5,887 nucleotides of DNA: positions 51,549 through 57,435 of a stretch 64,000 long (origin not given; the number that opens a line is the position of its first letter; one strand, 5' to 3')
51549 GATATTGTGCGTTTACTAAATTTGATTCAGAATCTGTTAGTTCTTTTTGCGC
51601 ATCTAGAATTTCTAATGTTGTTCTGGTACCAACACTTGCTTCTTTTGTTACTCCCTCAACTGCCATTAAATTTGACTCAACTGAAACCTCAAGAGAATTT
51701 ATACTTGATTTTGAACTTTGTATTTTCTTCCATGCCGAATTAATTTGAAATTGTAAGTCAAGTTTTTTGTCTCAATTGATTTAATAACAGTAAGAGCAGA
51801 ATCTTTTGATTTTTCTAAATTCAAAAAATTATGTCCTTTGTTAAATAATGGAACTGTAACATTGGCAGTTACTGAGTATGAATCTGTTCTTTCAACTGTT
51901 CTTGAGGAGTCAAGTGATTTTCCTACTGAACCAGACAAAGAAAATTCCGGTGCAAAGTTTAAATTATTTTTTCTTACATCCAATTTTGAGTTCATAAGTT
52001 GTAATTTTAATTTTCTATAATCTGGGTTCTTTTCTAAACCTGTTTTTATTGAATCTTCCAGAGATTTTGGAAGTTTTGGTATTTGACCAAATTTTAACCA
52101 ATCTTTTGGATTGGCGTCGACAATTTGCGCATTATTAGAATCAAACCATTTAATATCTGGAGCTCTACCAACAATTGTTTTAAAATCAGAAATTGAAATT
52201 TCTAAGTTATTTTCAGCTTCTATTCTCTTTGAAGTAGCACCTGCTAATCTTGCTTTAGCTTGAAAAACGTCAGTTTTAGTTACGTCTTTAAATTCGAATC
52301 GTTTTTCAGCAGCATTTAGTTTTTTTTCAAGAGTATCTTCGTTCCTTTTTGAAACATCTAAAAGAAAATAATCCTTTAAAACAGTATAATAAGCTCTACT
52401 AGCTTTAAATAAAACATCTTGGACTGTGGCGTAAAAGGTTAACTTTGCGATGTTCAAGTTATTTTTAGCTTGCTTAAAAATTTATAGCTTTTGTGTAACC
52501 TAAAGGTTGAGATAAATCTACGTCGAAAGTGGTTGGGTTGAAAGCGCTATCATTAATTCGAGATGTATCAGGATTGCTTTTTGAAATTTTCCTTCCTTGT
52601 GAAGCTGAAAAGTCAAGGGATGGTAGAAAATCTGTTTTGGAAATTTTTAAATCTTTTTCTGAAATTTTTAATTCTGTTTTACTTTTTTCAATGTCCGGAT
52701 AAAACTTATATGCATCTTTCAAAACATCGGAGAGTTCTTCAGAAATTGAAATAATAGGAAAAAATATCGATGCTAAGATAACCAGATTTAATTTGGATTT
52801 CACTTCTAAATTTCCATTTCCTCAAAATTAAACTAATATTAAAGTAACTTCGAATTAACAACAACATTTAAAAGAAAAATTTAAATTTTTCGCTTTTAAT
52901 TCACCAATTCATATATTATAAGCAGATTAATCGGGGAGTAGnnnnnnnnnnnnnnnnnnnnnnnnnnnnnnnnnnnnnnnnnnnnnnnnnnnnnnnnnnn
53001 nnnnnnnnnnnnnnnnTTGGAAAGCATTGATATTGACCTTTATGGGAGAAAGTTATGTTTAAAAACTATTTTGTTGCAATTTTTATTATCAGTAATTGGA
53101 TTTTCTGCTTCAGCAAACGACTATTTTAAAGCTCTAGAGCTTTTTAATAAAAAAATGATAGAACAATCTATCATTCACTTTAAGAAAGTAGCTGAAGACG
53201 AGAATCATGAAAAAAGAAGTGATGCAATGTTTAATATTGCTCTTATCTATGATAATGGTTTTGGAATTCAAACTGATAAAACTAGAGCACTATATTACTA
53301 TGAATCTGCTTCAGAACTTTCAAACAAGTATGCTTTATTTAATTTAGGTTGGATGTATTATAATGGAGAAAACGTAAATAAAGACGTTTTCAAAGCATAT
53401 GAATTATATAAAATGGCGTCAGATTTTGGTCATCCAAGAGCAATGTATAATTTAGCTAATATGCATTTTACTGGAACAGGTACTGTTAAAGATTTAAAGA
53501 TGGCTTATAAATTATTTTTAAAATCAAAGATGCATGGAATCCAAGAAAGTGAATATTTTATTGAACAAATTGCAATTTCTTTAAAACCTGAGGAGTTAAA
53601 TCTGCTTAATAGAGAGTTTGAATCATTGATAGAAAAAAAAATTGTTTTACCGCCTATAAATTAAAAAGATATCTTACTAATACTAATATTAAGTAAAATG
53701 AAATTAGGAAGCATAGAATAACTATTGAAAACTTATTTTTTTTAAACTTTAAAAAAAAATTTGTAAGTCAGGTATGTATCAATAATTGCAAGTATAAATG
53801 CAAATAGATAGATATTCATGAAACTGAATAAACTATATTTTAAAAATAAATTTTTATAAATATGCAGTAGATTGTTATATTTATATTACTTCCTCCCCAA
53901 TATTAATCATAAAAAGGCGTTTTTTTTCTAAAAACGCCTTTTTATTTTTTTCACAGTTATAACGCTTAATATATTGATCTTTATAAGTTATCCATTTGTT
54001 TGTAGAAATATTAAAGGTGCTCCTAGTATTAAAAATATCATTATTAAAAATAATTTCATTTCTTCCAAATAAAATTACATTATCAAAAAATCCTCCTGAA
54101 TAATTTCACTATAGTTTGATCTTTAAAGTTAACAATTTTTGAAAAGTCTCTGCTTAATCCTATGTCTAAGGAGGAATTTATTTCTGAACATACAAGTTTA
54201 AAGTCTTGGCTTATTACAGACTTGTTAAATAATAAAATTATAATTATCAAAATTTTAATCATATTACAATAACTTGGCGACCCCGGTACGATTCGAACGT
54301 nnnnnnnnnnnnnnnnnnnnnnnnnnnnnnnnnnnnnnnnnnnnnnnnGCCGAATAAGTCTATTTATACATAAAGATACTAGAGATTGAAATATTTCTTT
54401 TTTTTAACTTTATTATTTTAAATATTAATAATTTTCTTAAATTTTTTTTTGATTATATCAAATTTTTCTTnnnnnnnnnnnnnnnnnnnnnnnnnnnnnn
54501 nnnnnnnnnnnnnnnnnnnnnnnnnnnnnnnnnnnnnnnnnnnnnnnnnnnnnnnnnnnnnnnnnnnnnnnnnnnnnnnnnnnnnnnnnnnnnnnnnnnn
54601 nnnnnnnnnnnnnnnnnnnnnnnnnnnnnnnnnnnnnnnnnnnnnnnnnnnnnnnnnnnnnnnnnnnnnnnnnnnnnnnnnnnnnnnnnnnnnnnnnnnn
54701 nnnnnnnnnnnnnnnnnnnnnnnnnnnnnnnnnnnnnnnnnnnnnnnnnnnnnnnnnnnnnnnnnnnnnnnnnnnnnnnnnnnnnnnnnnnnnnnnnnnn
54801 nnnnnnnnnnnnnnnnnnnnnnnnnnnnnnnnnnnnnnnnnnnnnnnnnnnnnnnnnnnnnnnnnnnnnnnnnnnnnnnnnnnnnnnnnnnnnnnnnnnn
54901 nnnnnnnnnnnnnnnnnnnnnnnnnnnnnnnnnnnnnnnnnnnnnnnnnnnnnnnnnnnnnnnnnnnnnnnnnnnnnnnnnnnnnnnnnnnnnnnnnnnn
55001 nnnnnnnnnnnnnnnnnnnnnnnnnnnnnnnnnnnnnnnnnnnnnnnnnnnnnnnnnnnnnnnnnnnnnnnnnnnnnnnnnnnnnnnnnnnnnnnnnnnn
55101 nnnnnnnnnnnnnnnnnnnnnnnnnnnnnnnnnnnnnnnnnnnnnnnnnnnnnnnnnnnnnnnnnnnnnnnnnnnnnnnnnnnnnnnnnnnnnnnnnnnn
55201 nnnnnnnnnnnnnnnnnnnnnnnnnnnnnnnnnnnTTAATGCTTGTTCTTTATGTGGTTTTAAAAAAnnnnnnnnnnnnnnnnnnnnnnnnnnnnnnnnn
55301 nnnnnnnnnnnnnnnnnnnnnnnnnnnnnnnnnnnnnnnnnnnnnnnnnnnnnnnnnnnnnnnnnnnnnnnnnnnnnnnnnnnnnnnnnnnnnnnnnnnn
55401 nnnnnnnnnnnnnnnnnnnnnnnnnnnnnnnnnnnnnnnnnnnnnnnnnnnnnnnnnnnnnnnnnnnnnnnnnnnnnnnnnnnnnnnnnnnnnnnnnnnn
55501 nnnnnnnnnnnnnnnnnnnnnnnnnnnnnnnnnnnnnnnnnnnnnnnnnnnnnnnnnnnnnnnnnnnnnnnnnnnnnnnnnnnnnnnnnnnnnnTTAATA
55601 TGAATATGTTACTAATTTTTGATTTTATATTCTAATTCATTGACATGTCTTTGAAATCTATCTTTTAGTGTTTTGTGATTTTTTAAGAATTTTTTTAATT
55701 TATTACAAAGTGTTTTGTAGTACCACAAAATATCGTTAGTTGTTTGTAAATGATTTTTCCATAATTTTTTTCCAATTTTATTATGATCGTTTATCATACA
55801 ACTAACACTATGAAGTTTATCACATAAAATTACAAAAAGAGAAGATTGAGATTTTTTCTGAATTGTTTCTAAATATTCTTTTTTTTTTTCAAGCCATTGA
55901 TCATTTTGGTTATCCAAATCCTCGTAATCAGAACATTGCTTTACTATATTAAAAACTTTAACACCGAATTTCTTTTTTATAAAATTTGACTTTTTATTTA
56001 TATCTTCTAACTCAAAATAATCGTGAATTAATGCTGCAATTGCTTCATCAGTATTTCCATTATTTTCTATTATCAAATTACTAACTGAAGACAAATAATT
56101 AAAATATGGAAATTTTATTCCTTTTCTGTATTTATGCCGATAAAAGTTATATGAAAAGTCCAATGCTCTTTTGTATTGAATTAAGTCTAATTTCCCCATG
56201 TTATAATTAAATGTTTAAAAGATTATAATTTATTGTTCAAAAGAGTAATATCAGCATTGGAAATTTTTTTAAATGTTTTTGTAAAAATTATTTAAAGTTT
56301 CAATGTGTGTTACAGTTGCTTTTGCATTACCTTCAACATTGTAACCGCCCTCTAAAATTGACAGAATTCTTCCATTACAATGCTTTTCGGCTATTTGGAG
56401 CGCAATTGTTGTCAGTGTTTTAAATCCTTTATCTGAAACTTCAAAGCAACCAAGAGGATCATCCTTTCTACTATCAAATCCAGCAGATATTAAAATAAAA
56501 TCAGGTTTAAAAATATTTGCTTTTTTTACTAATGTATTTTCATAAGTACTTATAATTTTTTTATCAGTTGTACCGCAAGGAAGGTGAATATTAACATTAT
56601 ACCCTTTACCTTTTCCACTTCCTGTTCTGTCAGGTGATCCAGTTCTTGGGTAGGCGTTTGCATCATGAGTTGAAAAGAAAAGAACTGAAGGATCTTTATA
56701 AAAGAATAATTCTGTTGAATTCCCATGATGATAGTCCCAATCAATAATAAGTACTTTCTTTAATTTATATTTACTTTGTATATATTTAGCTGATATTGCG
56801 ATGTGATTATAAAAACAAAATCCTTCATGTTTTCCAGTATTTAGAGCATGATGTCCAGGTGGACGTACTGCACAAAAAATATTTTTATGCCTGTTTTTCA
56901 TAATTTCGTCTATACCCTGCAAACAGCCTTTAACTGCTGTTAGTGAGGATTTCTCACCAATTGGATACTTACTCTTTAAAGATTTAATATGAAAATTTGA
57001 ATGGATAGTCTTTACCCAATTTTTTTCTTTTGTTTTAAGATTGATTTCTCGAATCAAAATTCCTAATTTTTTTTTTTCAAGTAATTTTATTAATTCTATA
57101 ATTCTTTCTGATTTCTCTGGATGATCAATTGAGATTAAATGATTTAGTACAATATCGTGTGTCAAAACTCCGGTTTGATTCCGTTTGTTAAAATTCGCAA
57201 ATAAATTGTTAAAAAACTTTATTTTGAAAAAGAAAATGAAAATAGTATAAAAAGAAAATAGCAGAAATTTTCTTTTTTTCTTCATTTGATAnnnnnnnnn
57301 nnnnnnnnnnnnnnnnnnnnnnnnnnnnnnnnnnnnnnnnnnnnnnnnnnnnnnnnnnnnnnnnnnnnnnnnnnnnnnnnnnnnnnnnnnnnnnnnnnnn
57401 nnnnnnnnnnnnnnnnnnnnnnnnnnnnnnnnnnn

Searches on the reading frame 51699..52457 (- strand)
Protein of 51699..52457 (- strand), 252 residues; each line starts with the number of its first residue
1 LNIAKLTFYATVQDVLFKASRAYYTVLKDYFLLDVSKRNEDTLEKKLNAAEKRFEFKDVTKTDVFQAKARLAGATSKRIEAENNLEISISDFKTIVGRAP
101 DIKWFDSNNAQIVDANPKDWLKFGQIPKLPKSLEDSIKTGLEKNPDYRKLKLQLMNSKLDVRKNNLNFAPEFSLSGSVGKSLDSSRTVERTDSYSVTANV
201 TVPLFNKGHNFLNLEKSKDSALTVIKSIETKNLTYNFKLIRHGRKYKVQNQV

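Call 32: search_protein_families(library=pfam, max_evalue=0.001, proteins=[window:51699-52457:-])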
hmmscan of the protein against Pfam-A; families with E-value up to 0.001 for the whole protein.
window:51699-52457:- (252 aa): 1 family
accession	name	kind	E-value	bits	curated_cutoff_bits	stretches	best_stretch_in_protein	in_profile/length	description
PF02321.23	OEP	-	5e-22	79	22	2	3-97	93-187/187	Outer membrane efflux protein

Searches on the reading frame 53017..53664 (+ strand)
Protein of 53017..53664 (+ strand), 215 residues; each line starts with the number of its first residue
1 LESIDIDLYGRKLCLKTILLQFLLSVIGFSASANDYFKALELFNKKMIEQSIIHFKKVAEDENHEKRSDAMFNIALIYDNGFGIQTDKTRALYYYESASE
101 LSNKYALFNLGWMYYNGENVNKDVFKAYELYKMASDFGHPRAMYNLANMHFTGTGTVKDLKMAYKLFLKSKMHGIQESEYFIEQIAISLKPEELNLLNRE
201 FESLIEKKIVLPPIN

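Call 32: search_protein_families(library=pfam, max_evalue=0.001, proteins=[window:53017-53664:+])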
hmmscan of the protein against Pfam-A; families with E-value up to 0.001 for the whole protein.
window:53017-53664:+ (215 aa): 2 families
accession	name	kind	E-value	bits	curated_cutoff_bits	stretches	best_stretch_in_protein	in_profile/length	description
PF08238.18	Sel1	-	7.2e-26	90.1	30.7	3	68-102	1-35/36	Sel1 repeat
PF13174.12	TPR_6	-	0.00047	21.1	26.3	0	105-132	1-24/33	Tetratricopeptide repeat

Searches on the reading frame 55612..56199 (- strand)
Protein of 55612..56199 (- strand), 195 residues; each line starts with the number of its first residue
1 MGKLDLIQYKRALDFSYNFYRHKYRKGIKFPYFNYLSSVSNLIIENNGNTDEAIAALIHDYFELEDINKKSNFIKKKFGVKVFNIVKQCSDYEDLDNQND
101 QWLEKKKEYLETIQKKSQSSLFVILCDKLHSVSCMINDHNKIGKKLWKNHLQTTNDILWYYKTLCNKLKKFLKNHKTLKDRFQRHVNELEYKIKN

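Call 32: search_protein_families(library=pfam, max_evalue=0.001, proteins=[window:55612-56199:-])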
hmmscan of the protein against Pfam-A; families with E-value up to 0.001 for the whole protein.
window:55612-56199:- (195 aa): 1 family
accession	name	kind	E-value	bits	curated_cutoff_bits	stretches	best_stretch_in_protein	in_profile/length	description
PF13328.12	HD_4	-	9.7e-14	51.8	27.2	1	12-137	1-129/156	HD domain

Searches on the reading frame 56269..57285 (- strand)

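Call 32: search_protein_families(library=pfam, max_evalue=0.001, proteins=[window:56269-57285:-])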
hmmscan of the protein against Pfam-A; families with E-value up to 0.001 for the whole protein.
window:56269-57285:- (338 aa): 1 family
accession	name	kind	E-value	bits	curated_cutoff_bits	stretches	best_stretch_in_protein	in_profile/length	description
PF00850.24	Hist_deacetyl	-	2.4e-78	263.9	27.9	1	55-330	1-297/298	Histone deacetylase domain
